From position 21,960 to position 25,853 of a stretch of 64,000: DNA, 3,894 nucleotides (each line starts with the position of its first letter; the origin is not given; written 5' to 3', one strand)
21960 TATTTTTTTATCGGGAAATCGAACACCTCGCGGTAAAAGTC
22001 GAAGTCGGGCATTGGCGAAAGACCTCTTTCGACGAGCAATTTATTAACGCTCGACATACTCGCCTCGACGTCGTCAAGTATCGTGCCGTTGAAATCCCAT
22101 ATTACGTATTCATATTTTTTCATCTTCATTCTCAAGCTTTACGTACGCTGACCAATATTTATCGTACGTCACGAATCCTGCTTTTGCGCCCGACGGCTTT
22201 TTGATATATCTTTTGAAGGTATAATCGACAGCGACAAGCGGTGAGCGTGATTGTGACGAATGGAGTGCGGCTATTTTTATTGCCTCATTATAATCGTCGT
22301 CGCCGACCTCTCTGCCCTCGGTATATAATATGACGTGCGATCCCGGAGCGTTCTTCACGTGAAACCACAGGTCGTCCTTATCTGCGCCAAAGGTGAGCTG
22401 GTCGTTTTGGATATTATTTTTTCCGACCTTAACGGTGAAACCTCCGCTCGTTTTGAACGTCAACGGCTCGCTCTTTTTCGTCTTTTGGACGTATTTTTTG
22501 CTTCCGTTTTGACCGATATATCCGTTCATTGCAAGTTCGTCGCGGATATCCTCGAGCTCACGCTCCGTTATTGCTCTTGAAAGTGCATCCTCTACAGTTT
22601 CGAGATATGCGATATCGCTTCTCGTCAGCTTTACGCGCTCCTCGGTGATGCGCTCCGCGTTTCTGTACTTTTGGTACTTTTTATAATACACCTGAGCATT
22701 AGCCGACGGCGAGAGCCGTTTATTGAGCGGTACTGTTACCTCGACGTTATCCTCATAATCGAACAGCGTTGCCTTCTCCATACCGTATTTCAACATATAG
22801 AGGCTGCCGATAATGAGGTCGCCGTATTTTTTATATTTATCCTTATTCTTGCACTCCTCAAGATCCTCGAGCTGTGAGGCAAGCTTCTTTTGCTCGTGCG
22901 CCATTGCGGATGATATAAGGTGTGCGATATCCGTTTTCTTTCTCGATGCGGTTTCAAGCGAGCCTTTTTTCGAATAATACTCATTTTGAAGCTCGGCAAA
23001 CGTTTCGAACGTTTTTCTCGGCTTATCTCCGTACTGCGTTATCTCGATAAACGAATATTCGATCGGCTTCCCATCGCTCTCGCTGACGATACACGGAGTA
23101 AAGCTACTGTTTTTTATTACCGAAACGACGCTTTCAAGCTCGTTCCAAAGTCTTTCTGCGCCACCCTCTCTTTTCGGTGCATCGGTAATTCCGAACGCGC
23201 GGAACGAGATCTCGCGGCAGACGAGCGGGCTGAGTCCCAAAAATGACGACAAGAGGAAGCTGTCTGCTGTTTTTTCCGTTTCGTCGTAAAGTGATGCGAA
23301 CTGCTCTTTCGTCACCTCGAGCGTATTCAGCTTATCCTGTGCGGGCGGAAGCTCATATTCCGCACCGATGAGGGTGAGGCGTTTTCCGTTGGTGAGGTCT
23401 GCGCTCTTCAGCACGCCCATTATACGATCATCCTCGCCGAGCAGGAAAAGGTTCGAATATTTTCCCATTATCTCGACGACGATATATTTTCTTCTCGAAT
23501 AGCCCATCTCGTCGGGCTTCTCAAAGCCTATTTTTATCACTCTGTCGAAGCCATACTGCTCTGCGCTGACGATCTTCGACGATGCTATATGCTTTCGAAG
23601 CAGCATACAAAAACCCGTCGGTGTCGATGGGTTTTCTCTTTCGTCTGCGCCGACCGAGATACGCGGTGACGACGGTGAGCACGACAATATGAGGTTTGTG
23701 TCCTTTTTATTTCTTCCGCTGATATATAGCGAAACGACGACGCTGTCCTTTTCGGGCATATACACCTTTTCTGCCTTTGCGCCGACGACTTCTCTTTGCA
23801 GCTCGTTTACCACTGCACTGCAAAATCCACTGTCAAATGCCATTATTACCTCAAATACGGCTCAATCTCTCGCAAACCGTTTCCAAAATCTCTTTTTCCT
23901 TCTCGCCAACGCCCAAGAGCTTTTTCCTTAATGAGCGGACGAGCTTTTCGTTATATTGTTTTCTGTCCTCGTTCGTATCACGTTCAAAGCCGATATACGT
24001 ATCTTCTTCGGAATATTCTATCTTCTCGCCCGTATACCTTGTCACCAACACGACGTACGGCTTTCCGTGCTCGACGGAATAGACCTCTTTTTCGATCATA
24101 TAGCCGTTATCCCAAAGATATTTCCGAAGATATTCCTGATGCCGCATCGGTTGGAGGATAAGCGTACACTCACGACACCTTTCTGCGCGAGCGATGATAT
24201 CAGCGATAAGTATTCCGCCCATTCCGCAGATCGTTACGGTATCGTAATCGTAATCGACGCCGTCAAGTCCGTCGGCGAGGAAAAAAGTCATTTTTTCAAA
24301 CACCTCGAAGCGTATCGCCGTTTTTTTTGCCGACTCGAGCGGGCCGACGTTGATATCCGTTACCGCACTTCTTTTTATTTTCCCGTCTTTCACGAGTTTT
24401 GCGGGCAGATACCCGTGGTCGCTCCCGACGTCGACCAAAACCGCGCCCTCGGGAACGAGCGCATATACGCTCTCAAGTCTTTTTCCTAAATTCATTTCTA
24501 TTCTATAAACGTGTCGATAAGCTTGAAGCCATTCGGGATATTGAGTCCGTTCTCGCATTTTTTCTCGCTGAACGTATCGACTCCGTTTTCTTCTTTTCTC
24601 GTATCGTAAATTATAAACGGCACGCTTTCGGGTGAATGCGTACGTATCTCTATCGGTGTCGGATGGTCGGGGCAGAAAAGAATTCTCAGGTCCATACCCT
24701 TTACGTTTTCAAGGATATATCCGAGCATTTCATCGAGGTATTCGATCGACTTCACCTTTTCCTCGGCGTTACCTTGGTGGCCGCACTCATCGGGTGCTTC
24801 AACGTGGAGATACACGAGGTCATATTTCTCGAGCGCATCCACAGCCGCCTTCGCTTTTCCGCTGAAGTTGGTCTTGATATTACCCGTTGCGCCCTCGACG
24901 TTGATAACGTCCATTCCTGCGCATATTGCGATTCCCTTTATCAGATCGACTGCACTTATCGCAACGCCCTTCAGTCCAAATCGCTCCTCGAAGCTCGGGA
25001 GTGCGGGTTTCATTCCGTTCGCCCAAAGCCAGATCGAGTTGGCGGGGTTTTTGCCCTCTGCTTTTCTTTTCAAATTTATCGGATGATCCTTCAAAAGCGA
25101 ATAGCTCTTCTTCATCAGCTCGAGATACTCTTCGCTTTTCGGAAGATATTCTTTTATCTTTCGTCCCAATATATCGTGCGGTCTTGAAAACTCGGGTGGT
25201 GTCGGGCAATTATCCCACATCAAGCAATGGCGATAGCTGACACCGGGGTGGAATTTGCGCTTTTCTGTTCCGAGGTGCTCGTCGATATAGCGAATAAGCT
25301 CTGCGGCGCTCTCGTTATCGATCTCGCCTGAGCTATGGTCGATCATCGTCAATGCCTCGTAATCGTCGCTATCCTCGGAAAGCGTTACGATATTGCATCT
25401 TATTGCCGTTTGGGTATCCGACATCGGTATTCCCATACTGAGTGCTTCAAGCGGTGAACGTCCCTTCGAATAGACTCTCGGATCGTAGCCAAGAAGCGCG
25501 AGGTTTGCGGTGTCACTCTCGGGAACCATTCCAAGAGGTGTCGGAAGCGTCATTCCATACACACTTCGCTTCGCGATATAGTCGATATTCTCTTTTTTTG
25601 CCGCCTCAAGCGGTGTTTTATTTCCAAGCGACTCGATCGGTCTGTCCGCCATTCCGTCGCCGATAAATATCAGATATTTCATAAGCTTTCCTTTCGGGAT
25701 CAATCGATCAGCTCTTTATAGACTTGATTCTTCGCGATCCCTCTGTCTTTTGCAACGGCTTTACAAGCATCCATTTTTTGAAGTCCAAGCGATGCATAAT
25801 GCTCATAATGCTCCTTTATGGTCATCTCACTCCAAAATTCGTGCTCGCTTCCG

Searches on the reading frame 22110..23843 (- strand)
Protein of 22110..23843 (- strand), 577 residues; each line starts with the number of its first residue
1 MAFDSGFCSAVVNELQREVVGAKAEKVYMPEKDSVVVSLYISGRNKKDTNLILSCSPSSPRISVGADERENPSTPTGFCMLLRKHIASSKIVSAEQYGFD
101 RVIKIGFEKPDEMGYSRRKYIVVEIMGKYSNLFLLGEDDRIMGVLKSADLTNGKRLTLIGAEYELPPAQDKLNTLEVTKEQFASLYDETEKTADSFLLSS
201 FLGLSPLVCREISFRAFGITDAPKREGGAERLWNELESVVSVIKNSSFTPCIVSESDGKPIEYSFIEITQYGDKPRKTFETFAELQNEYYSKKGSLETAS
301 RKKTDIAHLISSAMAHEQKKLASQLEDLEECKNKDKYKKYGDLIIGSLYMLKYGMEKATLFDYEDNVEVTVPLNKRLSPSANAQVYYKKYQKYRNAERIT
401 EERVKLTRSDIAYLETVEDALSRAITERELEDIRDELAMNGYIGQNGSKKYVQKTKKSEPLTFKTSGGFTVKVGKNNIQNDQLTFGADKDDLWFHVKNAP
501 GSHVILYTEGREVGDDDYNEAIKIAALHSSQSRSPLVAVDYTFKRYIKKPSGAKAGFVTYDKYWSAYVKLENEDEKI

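Call 80: search_protein_families(library=pfam, proteins=[window:22110-23843:-], max_evalue=1e-8)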
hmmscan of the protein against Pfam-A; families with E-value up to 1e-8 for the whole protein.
window:22110-23843:- (577 aa): 1 family
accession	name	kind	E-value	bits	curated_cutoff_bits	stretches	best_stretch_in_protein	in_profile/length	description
PF05833.16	NFACT_N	-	2.9e-118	396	31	1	5-451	2-451/456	NFACT N-terminal and middle domains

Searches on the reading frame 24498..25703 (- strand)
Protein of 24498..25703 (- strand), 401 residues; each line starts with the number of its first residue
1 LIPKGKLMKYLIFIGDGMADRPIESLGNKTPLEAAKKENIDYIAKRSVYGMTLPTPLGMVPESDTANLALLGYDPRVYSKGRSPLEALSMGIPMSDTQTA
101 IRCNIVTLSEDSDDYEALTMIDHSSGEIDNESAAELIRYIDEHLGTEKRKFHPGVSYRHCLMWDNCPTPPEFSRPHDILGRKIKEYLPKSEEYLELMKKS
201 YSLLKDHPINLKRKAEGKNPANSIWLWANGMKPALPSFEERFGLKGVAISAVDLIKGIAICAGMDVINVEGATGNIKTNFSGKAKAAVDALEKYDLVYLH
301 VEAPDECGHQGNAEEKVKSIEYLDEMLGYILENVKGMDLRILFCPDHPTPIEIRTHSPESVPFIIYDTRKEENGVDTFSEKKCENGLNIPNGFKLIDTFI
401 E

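Call 80: search_protein_families(library=pfam, proteins=[window:24498-25703:-], max_evalue=1e-8)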
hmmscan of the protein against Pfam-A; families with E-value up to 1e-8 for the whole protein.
window:24498-25703:- (401 aa): 2 families
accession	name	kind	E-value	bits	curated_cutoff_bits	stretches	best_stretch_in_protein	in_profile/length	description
PF10143.14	PhosphMutase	-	8.1e-52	176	21.5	1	44-210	1-170/170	2,3-bisphosphoglycerate-independent phosphoglycerate mutase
PF01676.23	Metalloenzyme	-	3e-48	165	24.3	1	8-383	1-232/252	Metalloenzyme superfamily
